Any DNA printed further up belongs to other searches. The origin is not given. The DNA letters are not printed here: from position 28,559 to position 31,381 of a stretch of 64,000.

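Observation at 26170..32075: AT-rich island encoding an orphan glycyl-radical eliminase with an anion permease, an SDR and LysR, but no activating enzyme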

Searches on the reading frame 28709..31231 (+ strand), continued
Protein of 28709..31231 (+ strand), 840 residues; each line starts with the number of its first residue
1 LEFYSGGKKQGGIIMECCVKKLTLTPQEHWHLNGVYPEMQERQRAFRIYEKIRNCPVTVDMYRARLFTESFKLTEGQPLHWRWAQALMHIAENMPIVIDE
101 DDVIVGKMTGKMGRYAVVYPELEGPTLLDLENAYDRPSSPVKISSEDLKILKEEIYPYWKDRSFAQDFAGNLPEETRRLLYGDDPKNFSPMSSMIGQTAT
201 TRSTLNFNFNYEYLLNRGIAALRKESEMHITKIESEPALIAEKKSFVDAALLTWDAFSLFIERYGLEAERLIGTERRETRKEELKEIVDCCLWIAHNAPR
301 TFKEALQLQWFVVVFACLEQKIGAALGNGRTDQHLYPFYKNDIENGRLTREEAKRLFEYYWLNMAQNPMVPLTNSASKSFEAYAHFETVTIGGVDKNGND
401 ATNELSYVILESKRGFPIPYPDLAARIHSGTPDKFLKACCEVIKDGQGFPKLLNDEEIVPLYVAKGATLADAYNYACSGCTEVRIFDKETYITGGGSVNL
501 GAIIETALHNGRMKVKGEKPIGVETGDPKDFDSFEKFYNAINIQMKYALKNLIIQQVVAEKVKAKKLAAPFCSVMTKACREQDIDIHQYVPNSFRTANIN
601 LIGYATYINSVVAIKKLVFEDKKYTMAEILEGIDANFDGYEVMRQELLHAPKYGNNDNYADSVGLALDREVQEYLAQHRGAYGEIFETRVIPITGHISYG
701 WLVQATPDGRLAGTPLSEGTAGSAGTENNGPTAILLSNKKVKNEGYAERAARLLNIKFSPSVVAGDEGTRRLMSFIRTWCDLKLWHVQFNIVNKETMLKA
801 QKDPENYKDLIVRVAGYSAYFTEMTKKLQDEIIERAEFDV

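Call 14: search_solved_structures(query=window:28751-31231:+, max_evalue=1e-200, show_alignments=3)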
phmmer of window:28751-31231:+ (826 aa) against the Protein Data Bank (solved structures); distinct sequences matched with E-value up to 1e-200: 3.
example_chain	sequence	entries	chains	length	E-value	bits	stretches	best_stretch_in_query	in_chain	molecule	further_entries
5ymr_B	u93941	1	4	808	3.1e-230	769.9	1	28-826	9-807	Formate acetyltransferase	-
7kq3_A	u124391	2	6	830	3.6e-224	749.9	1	26-824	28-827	Isethionate sulfite-lyase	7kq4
6lon_B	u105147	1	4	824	6.7e-224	749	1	9-823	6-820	PFL2/glycerol dehydratase family glycyl radical enzyme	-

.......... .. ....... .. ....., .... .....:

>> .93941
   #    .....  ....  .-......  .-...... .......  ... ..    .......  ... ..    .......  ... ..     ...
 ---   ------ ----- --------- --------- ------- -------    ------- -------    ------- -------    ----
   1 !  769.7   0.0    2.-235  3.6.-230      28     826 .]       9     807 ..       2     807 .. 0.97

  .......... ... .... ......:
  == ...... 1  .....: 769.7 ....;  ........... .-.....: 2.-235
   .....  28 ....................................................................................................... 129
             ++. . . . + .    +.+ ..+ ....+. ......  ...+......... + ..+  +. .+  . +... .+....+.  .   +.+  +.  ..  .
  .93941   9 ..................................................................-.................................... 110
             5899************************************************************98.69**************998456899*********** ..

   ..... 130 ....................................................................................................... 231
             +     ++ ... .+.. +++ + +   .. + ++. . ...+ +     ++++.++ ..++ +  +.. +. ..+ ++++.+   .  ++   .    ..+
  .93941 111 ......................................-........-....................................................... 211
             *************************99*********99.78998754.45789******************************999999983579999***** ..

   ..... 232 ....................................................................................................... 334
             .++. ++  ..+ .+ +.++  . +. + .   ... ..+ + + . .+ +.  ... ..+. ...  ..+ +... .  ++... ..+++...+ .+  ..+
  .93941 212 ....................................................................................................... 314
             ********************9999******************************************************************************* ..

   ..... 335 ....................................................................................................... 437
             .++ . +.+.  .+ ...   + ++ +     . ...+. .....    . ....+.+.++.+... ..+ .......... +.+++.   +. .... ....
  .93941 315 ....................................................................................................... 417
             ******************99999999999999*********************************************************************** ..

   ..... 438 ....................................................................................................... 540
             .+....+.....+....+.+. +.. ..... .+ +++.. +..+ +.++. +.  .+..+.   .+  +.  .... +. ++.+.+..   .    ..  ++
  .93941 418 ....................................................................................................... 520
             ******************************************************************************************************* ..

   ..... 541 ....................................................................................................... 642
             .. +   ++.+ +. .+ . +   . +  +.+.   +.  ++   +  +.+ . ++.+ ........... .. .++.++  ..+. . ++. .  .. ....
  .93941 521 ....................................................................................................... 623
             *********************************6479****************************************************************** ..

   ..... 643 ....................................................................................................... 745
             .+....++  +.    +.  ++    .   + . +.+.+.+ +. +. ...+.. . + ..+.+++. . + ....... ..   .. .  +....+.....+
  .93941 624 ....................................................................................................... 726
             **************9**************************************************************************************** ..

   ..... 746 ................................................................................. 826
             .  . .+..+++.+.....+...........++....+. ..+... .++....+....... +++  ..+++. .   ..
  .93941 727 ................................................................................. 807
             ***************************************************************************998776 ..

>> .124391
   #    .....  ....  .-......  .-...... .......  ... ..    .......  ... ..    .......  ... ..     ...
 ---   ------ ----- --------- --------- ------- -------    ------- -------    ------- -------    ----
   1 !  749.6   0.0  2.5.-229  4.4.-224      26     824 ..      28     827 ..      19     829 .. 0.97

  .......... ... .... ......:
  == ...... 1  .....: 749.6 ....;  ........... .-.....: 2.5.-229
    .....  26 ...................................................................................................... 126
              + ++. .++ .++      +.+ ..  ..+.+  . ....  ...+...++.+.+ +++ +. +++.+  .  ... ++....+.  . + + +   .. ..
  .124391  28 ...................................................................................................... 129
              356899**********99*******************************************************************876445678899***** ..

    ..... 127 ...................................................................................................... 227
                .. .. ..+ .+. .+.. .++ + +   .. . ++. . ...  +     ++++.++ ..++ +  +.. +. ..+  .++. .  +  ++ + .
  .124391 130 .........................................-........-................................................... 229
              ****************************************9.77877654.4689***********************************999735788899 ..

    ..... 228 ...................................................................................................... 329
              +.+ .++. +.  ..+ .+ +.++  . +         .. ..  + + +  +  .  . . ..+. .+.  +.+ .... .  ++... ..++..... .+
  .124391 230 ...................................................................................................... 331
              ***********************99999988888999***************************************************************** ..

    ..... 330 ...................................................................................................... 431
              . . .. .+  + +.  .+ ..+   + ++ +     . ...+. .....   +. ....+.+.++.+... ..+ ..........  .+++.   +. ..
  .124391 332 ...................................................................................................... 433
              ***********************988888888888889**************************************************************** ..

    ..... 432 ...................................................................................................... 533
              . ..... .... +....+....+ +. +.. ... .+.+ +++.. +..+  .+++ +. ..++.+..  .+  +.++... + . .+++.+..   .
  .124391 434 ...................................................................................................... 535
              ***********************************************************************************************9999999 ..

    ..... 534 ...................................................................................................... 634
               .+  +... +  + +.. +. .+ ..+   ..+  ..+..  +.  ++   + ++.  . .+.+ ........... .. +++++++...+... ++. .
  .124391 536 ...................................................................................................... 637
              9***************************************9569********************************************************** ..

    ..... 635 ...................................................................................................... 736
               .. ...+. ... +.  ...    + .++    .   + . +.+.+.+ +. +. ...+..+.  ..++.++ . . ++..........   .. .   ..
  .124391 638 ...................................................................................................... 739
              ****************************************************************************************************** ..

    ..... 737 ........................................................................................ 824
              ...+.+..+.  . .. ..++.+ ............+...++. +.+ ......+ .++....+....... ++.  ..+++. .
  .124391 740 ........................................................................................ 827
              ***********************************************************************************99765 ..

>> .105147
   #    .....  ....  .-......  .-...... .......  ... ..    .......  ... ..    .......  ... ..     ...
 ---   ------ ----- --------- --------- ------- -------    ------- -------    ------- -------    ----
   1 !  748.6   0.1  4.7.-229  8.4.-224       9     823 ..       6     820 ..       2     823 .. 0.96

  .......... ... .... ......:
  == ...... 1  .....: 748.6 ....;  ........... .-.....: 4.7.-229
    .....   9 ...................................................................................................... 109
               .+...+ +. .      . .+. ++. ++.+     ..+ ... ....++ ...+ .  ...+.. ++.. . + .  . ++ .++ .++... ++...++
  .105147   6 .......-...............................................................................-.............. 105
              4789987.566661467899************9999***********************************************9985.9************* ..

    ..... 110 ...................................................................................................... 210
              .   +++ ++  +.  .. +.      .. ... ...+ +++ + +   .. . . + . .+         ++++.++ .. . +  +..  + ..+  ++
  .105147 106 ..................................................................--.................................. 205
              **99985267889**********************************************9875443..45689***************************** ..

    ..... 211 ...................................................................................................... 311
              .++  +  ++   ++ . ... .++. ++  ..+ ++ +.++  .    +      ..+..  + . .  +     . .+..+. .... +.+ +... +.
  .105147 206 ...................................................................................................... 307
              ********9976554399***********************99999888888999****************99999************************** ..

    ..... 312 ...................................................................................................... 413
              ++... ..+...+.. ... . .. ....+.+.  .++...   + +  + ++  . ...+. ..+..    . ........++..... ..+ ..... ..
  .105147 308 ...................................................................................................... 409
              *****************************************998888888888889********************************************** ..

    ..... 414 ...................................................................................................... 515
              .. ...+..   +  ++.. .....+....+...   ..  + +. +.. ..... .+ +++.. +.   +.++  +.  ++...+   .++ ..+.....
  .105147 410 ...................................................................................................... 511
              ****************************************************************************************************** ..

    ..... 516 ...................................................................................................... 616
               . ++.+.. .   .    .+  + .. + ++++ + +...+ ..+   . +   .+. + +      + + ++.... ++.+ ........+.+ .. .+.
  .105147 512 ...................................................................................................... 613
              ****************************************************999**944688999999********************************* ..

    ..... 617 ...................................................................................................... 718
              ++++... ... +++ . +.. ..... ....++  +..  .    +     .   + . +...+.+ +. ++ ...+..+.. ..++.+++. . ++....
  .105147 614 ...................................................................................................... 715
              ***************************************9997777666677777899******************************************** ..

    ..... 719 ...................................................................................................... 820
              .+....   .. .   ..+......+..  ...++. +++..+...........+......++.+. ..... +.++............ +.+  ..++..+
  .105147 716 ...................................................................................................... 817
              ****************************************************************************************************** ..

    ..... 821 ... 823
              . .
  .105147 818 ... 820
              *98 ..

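Call 24: list_cluster_members(proteins=[window:28751-31231:+, window:23290-25767:+, window:31251-32075:+])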
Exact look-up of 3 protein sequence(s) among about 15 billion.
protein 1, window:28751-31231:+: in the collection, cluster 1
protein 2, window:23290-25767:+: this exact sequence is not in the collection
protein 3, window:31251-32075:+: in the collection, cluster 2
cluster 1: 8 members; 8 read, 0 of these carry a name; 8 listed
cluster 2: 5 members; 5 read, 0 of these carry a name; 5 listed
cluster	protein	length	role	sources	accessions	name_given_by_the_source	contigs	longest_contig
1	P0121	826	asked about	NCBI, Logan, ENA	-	-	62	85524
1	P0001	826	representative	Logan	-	-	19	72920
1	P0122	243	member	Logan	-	-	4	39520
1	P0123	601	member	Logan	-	-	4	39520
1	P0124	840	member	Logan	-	-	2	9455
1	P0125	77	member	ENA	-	-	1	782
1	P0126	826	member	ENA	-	-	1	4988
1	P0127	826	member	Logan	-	-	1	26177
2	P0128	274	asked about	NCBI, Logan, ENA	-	-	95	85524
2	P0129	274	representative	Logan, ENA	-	-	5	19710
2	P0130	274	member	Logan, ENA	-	-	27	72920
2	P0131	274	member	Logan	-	-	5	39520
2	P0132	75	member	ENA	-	-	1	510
